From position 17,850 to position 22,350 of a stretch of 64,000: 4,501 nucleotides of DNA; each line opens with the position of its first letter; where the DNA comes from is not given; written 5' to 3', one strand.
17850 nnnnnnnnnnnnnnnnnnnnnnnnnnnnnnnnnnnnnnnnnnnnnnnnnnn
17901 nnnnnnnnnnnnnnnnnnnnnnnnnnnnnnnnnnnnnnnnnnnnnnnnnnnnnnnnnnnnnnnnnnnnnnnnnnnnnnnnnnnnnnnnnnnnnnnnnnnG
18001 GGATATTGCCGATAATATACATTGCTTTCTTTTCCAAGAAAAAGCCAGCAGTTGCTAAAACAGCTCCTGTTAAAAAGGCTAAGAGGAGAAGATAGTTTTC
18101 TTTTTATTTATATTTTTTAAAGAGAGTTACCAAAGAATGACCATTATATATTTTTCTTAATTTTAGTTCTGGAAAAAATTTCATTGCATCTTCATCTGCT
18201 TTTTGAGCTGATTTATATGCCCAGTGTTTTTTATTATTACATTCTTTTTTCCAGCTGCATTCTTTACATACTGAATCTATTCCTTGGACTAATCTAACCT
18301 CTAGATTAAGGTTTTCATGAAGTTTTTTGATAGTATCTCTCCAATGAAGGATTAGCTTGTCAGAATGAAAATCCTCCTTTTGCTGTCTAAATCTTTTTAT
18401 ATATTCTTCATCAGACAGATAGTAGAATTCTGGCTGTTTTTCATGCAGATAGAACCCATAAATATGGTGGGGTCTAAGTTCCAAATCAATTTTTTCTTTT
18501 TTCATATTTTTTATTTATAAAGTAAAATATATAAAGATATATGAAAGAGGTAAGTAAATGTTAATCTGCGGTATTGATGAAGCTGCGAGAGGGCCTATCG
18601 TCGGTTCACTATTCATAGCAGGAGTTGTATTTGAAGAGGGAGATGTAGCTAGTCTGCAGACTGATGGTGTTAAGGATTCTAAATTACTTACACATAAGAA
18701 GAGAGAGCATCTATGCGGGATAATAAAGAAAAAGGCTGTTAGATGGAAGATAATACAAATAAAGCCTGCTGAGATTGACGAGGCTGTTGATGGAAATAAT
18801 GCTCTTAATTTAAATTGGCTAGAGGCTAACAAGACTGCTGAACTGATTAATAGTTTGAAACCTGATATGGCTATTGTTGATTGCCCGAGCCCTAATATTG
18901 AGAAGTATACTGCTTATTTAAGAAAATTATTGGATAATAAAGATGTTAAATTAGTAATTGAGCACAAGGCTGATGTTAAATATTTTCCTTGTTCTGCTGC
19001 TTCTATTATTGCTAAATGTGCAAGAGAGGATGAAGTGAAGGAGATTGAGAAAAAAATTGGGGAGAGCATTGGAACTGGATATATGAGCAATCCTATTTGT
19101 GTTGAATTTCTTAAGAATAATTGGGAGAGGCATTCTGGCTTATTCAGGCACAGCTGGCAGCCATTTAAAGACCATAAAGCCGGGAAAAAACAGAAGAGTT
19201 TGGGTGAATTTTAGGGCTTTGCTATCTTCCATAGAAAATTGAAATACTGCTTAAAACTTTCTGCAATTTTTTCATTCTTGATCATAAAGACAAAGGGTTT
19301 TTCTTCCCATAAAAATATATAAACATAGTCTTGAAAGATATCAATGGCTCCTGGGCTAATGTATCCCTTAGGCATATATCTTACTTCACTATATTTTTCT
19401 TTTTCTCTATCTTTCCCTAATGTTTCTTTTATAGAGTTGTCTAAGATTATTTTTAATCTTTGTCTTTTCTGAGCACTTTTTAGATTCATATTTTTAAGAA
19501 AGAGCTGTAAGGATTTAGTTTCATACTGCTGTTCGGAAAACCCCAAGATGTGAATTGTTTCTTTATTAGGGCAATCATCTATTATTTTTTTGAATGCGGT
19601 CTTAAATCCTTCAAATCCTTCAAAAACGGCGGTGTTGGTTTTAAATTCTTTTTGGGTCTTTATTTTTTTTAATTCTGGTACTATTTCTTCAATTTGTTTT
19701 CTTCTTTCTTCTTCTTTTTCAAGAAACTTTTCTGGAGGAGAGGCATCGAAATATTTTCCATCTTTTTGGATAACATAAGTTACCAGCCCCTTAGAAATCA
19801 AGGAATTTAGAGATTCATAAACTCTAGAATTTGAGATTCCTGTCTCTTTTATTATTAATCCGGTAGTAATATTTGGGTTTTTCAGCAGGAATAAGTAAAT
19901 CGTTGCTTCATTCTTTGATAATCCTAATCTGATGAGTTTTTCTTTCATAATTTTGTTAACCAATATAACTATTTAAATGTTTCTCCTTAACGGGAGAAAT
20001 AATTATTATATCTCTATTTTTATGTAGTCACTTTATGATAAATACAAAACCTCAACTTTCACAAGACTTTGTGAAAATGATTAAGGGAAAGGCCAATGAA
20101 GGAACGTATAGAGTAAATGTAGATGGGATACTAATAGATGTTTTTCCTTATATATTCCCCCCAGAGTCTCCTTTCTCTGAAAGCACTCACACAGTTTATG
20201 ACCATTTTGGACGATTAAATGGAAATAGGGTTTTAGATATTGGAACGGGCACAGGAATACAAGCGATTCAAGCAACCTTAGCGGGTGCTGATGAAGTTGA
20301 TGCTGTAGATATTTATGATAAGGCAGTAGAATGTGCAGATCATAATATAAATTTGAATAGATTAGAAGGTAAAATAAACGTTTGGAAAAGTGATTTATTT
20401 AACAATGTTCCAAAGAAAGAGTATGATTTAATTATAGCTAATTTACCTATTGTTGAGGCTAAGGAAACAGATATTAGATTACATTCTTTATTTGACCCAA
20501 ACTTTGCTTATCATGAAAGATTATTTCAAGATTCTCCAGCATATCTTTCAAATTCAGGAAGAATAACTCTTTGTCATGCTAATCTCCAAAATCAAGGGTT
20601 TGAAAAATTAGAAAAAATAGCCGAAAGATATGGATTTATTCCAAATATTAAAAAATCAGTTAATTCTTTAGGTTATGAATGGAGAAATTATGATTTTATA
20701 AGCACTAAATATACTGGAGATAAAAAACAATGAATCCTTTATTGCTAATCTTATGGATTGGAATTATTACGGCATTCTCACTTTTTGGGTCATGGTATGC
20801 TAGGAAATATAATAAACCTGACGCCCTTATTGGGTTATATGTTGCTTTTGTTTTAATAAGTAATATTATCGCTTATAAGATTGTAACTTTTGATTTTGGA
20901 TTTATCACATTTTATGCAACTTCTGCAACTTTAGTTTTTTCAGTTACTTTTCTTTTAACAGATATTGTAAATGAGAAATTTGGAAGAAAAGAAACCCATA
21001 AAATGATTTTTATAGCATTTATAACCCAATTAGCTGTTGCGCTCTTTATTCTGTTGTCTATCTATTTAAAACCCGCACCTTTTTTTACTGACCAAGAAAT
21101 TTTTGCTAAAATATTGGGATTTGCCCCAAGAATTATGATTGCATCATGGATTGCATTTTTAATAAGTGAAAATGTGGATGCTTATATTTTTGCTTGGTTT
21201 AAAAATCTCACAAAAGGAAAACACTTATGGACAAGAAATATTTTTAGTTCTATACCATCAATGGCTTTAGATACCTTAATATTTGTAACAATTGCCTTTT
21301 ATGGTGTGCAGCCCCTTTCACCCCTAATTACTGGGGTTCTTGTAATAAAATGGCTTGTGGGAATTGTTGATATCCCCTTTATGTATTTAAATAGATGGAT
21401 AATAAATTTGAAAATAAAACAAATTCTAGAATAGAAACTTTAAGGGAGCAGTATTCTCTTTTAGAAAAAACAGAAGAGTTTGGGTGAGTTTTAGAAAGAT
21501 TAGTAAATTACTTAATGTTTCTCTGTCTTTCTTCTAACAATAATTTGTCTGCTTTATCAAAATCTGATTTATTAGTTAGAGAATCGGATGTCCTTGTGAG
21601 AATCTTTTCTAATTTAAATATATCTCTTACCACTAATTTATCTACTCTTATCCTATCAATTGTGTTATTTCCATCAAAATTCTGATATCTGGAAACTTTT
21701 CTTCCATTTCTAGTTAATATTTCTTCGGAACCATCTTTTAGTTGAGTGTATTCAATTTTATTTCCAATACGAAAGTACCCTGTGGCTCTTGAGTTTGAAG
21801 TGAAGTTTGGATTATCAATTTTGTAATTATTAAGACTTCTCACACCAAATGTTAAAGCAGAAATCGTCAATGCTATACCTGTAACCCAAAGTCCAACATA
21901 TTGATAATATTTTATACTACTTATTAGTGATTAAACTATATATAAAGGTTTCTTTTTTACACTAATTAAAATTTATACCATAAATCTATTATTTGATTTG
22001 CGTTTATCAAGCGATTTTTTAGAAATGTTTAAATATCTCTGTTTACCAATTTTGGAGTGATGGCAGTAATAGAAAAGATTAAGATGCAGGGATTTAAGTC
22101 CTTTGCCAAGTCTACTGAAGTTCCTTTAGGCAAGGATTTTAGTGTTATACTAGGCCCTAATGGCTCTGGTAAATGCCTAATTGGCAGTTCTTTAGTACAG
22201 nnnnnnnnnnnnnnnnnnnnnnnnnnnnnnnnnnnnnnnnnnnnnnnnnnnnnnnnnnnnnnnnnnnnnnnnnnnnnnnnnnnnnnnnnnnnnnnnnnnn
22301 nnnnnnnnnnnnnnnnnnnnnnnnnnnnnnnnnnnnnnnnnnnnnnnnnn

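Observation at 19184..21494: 2.25-kb cassette (TrmB paralog, SAM methyltransferase, VUT/YhhQ-like transporter) flanked by a 31-bp duplication of the RNase HII 3' end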

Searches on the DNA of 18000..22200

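Call 79: search_rna_families(source=window, start=18000, end=22200, threshold=evalue, max_evalue=1)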
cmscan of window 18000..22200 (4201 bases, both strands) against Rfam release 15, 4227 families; matches with E-value up to 1: 0.
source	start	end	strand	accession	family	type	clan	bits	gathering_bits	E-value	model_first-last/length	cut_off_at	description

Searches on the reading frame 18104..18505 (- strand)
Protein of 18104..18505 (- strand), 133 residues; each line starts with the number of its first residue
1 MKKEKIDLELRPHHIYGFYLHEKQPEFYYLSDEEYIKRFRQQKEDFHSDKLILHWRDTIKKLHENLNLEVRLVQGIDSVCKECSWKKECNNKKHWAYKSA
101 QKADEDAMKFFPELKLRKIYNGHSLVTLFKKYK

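Call 8: search_protein_families(library=pfam, proteins=[window:18104-18505:-], max_evalue=0.01)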
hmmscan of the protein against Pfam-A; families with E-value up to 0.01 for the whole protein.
window:18104-18505:- (133 aa): 1 family
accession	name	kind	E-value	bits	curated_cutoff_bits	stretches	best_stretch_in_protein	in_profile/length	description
PF06935.16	DUF1284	-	3.2e-06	27.9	25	1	49-128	4-78/102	Protein of unknown function (DUF1284)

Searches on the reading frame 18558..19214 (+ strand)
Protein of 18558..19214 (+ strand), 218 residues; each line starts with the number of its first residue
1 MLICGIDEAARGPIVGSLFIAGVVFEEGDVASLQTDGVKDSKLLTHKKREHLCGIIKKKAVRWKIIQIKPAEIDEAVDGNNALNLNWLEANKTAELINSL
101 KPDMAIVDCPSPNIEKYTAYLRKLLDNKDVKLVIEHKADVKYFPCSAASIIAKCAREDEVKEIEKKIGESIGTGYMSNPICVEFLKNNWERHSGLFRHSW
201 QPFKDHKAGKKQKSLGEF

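Call 8: search_protein_families(library=pfam, proteins=[window:18558-19214:+], max_evalue=0.01)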
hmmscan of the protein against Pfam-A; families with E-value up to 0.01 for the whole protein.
window:18558-19214:+ (218 aa): 1 family
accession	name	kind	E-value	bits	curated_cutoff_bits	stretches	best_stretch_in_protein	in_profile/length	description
PF01351.25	RNase_HII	-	6.4e-34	118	25.8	1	4-201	1-197/199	Ribonuclease HII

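Call 10: find_encoding_contigs(protein=window:18558-19214:+, flank=10000, max_places=10)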
Protein window:18558-19214:+ (218 aa): no gene with exactly this product is on record in the collection.

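Call 11: find_related_loci(query=window:18558-19211:+, collection=genome_contigs, flank=10000)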
Query window:18558-19211:+ (218 aa) in genome_contigs; peptide patterns used: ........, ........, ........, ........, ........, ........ (x = any residue, [..] = any of these).
507 stretches matched a pattern; 168 encode a relative of the query (tblastn E <= 1e-3); the best 80 are kept; 80 distinct loci.
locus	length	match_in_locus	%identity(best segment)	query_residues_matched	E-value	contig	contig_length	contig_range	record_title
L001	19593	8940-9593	54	1-218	2e-72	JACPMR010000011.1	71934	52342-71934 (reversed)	MAG: Candidatus Woesearchaeota archaeon isolate NC_groundwater_554_Ag_S-0.1um_37_18 S35_SO-1_scaffold_127851, whole geno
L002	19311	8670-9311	59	3-218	2e-72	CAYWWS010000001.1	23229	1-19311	MAG TPA_asm: Candidatus Woesearchaeota archaeon isolate SRP269290_co3_1000 genome assembly, contig: NODE_2127_length_232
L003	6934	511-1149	57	1-218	5e-72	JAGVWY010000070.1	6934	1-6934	Candidatus Pacearchaeota archaeon isolate RIFCSPLOWO2_02_FULL_30_10 rifcsplowo2_02_scaffold_38984, whole genome shotgun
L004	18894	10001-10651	54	1-218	4e-72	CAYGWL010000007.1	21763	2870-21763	MAG TPA_asm: uncultured Methanosarcinales archaeon isolate ERP119294_co2_8 genome assembly, contig: k141_2746110, whole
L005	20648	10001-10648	50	1-218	3e-71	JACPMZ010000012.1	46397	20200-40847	MAG: Candidatus Woesearchaeota archaeon isolate NC_groundwater_562_Ag_S-0.1um_46_13 S35_SO-1_scaffold_435648, whole geno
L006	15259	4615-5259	54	2-218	3e-71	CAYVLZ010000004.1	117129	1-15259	MAG TPA_asm: Candidatus Woesearchaeota archaeon isolate SRP141376_co1_71 genome assembly, contig: NODE_377_length_117129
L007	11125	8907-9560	53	1-218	1e-70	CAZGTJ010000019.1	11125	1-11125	MAG TPA_asm: uncultured Methanosarcinales archaeon isolate binchicken_co125_225 genome assembly, contig: NODE_11976_leng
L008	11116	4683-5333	53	1-218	1e-70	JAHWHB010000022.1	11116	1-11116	MAG: Candidatus Woesearchaeota archaeon isolate FT1_394 k127_9891662, whole genome shotgun sequence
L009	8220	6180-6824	56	1-217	7e-70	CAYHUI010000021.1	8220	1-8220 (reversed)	MAG TPA_asm: Candidatus Woesearchaeota archaeon isolate ERP119705_co17_166 genome assembly, contig: NODE_13884_length_82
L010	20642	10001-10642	53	2-218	3e-69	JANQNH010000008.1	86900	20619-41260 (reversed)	MAG: Candidatus Nanoarchaeia archaeon isolate PL23a_bin.24 k99_4713745, whole genome shotgun sequence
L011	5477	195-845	51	1-218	6e-69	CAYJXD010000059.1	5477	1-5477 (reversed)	MAG TPA_asm: uncultured Methanosarcinales archaeon isolate ERP125453_co1_510 genome assembly, contig: NODE_19868_length_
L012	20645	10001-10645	52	1-218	7e-68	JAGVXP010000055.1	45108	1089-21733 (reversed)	Candidatus Woesearchaeota archaeon isolate RIFCSPHIGHO2_02_FULL_36_13 rifcsphigho2_02_scaffold_1805, whole genome shotgu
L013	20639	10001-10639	52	1-215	2e-66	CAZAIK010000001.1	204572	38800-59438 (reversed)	MAG TPA_asm: uncultured Methanosarcinales archaeon isolate SRP141376_co1_293 genome assembly, contig: NODE_91_length_204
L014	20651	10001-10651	49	1-218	6e-65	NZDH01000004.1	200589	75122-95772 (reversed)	MAG: Candidatus Woesearchaeota archaeon isolate ARS106 34052, whole genome shotgun sequence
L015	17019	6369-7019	49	1-218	2e-64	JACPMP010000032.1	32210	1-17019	MAG: Candidatus Woesearchaeota archaeon isolate NC_groundwater_552_Ag_S-0.1um_34_16 S35_SO-1_scaffold_29111, whole genom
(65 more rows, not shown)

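Call 15: find_related_loci(query=window:18558-19211:+, collection=metagenome_contigs, flank=10000)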
Query window:18558-19211:+ (218 aa) in metagenome_contigs; peptide patterns used: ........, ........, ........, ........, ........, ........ (x = any residue, [..] = any of these).
600 stretches matched a pattern (row limit reached: there are more); 245 encode a relative of the query (tblastn E <= 1e-3); the best 80 are kept; 80 distinct loci.
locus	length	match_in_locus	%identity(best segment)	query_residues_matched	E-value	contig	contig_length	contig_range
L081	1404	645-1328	90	1-218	1e-148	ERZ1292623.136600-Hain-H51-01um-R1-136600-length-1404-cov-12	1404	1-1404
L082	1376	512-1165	87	1-218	1e-141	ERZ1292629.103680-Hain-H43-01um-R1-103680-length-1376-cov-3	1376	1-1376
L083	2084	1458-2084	76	1-209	3e-121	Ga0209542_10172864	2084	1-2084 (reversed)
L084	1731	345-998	77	1-218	2e-122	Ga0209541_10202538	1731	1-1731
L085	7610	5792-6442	59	1-218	4e-80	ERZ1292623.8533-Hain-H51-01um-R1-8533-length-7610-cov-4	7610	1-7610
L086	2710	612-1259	59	2-218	2e-74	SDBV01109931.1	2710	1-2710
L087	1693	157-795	55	1-218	5e-76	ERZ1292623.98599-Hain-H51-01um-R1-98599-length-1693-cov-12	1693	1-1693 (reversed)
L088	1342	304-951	53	1-218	5e-77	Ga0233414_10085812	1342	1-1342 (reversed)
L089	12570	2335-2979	55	1-218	2e-72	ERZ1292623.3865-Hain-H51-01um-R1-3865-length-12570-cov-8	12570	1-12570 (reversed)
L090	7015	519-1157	57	1-218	2e-72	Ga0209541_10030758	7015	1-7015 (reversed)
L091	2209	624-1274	54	1-218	2e-73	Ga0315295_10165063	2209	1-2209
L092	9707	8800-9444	56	1-217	3e-70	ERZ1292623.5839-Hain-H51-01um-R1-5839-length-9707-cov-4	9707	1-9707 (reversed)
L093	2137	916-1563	53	1-218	2e-71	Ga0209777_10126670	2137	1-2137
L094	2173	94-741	54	1-218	7e-71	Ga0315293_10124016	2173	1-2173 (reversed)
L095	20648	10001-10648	51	1-218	2e-69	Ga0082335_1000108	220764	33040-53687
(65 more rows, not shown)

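Call 92: search_protein_families(library=pfam, proteins=[L084:1008-1274:-, L084:1255-1497:-, L095:11024-11398:+], max_evalue=0.01)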
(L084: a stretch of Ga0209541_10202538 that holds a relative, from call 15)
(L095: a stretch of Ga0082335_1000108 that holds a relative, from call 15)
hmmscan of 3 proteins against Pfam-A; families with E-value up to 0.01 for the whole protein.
L084:1008-1274:- (88 aa): 1 family
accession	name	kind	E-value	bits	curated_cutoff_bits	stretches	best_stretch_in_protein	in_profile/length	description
PF05016.21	ParE_toxin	-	1.6e-12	48.3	23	1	8-85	1-89/89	ParE toxin of type II toxin-antitoxin system, parDE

L084:1255-1497:- (80 aa): 3 families
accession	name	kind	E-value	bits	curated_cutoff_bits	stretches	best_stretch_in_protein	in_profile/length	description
PF24434.1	DUF7557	-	2.2e-11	43.4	25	1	6-50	1-44/45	Family of unknown function (DUF7557)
PF01402.27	RHH_1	-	0.00017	21.9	20.5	0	46-74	4-32/39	Ribbon-helix-helix protein, copG family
PF02697.20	VAPB_antitox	-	0.006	17.8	27.9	0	8-48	2-41/69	Putative antitoxin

L095:11024-11398:+ (124 aa): 5 families
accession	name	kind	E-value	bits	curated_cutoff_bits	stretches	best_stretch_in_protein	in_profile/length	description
PF08241.18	Methyltransf_11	-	1e-06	29.7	21.2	1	1-48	49-95/95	Methyltransferase domain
PF13847.12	Methyltransf_31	-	0.0011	19.1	27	1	2-57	62-118/145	Methyltransferase domain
PF13649.12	Methyltransf_25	-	0.0014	19.7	27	1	1-44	53-97/97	Methyltransferase domain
PF13489.12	Methyltransf_23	-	0.0026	18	27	1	17-107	85-160/164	Methyltransferase domain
PF01209.24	Ubie_methyltran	-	0.0038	17.1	20.1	1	2-67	106-170/233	ubiE/COQ5 methyltransferase family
